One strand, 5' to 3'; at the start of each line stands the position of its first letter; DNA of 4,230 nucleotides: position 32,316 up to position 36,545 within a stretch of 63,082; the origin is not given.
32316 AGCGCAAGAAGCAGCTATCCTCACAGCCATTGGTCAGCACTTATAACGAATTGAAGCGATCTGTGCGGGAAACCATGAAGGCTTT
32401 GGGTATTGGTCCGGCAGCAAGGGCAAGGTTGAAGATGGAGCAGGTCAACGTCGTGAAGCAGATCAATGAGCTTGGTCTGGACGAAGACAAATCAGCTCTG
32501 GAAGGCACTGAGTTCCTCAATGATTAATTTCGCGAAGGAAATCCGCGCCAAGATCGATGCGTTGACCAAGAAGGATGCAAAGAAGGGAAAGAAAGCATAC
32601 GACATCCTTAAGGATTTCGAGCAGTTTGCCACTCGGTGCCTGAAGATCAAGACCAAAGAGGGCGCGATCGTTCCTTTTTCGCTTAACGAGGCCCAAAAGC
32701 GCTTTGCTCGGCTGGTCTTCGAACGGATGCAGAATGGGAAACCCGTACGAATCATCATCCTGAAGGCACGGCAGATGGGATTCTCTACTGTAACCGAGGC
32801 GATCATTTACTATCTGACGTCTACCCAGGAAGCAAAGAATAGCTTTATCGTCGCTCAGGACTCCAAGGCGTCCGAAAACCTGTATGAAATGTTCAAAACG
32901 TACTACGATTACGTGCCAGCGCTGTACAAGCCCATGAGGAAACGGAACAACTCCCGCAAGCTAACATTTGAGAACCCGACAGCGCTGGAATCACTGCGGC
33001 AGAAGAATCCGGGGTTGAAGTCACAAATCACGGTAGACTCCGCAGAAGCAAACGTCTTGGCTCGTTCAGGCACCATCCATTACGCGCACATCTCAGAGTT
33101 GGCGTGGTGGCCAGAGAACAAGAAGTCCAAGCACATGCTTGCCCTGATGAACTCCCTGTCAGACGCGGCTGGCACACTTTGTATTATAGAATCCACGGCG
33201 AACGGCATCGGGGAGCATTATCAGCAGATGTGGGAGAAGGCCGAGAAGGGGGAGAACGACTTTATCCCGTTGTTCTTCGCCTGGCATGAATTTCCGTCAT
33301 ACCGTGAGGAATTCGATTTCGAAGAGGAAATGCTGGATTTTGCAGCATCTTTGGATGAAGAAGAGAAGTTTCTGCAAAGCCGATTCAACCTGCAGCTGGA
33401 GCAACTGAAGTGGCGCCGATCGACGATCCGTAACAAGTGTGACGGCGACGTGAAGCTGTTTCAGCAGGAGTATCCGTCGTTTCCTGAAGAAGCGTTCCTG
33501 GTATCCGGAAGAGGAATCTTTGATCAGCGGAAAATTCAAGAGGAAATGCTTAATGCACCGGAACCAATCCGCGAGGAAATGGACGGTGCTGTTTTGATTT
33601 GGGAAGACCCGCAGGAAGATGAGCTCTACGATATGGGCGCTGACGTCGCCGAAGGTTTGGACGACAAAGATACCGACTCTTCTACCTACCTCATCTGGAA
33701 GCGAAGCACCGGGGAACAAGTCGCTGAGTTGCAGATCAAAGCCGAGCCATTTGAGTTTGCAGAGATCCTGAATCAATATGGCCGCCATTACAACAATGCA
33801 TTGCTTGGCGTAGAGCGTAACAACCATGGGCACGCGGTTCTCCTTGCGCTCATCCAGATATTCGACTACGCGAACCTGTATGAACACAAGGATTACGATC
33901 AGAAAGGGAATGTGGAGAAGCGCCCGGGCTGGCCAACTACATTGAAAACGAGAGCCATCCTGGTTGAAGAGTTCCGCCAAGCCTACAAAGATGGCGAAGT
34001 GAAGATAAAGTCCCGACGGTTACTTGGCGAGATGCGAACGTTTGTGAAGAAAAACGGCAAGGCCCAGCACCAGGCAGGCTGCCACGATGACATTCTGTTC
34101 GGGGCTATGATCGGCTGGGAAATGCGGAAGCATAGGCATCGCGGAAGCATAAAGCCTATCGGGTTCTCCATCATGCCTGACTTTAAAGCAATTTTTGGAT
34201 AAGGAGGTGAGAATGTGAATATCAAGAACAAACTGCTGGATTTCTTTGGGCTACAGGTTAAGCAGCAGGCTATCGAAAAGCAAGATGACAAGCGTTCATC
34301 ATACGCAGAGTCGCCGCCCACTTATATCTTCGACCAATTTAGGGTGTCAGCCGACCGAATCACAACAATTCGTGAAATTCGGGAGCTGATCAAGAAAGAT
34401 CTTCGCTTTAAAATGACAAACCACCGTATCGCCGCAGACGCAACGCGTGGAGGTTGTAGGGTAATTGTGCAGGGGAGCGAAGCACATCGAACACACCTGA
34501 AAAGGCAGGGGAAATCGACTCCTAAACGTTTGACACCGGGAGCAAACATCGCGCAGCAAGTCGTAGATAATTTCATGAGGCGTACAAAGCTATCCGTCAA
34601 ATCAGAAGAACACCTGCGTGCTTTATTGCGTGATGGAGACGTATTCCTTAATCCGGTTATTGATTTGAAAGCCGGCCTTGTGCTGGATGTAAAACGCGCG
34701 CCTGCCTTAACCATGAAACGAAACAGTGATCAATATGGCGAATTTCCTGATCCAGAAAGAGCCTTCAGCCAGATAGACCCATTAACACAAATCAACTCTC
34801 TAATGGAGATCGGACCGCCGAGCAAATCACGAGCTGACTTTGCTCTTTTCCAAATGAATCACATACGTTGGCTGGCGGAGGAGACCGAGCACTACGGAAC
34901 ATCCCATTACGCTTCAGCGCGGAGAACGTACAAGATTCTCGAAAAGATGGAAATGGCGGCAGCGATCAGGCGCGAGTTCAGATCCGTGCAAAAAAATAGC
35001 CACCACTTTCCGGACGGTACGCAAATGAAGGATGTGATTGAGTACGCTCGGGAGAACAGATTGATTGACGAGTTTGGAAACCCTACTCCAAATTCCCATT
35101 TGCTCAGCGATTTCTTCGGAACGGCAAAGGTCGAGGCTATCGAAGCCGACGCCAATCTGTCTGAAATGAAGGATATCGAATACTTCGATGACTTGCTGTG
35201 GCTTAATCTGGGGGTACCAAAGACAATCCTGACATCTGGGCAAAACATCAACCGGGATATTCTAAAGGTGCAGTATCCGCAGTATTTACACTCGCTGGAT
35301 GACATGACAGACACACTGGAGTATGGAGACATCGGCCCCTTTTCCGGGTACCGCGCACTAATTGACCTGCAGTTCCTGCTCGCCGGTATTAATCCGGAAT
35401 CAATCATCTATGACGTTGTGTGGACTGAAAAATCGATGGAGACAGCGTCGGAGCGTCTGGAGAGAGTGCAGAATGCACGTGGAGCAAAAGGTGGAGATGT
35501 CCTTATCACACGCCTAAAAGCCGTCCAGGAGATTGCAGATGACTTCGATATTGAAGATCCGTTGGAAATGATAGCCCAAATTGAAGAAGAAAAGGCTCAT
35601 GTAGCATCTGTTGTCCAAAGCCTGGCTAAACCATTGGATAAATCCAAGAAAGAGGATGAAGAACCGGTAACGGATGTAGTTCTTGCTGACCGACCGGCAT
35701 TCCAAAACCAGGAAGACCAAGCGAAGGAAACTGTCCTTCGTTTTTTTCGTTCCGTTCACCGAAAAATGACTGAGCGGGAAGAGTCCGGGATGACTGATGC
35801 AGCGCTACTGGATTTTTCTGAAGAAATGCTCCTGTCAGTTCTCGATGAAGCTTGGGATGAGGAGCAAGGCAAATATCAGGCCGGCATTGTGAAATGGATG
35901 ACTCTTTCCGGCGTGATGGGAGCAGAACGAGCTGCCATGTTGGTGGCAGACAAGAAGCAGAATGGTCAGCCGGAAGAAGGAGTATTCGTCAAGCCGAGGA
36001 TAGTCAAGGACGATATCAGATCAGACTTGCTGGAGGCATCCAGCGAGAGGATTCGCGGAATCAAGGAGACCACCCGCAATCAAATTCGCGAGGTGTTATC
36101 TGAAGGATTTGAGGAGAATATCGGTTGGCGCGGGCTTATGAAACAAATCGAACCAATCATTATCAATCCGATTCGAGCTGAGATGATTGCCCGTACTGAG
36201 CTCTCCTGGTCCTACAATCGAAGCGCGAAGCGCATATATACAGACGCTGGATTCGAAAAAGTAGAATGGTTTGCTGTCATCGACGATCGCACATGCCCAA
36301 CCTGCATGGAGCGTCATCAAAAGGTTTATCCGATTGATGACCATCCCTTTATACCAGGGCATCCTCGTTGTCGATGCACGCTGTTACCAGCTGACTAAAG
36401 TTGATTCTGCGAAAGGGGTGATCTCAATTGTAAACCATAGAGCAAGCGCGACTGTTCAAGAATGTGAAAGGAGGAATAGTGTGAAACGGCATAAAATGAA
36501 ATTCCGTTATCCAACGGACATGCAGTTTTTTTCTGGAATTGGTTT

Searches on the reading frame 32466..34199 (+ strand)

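Call 69: search_protein_families(library=phrogs, proteins=[window:32466-34199:+], max_evalue=0.00001)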
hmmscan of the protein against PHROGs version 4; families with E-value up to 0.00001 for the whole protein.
window:32466-34199:+ (578 aa): 6 families
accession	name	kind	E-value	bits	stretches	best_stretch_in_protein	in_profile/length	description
phrog_38407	-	unknown function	4e-38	132.3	1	375-555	169-349/370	-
phrog_24361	-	head and packaging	2e-26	93.7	1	422-555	4-139/162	terminase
phrog_2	-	head and packaging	6.2e-24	85.8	1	49-558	256-596/807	terminase large subunit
phrog_26724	-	unknown function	2e-09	38.3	1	59-246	21-184/192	-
phrog_6681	-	head and packaging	4e-09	36.3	1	20-259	127-350/758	terminase large subunit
phrog_5989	-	head and packaging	3.5e-07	30.7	1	54-174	124-237/347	terminase large subunit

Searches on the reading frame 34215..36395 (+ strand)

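Call 69: search_protein_families(library=phrogs, proteins=[window:34215-36395:+], max_evalue=0.00001)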
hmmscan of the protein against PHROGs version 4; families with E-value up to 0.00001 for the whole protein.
window:34215-36395:+ (727 aa): 16 families
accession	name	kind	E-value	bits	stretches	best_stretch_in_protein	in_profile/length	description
phrog_19480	-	head and packaging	0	1291.3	1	3-727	7-737/737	head morphogenesis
phrog_115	-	head and packaging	7.7e-23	82.5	1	610-725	196-316/665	minor head protein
phrog_2662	-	head and packaging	3.2e-21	76.6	1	425-725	409-707/717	portal protein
phrog_6577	-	unknown function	5e-21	75.7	1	600-725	94-228/1066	-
phrog_595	-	head and packaging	1e-17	65.7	1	610-726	175-297/513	head maturation protease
phrog_241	-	head and packaging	4.3e-17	63.4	1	655-726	198-273/679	head morphogenesis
phrog_2841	-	head and packaging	4.4e-17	63.3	1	610-726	185-306/525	minor head protein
phrog_4728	-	head and packaging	2.2e-11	44.2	1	654-726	219-299/591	head morphogenesis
phrog_16619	-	head and packaging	2.7e-11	42.7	1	654-726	201-273/1440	minor head protein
phrog_2468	-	head and packaging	2.6e-10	41.2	1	594-719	123-265/303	head morphogenesis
phrog_21789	-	head and packaging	1.2e-09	37.5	1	654-725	185-258/1195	virion structural protein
phrog_1657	-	head and packaging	1.3e-08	35.6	1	658-726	221-298/337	head morphogenesis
phrog_3517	-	head and packaging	4.1e-08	33.9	0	653-725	233-327/371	head morphogenesis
phrog_324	-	head and packaging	4.6e-08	33.5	1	654-725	237-316/624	head morphogenesis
phrog_758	-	head and packaging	1.6e-06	28.7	1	611-725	165-289/326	head morphogenesis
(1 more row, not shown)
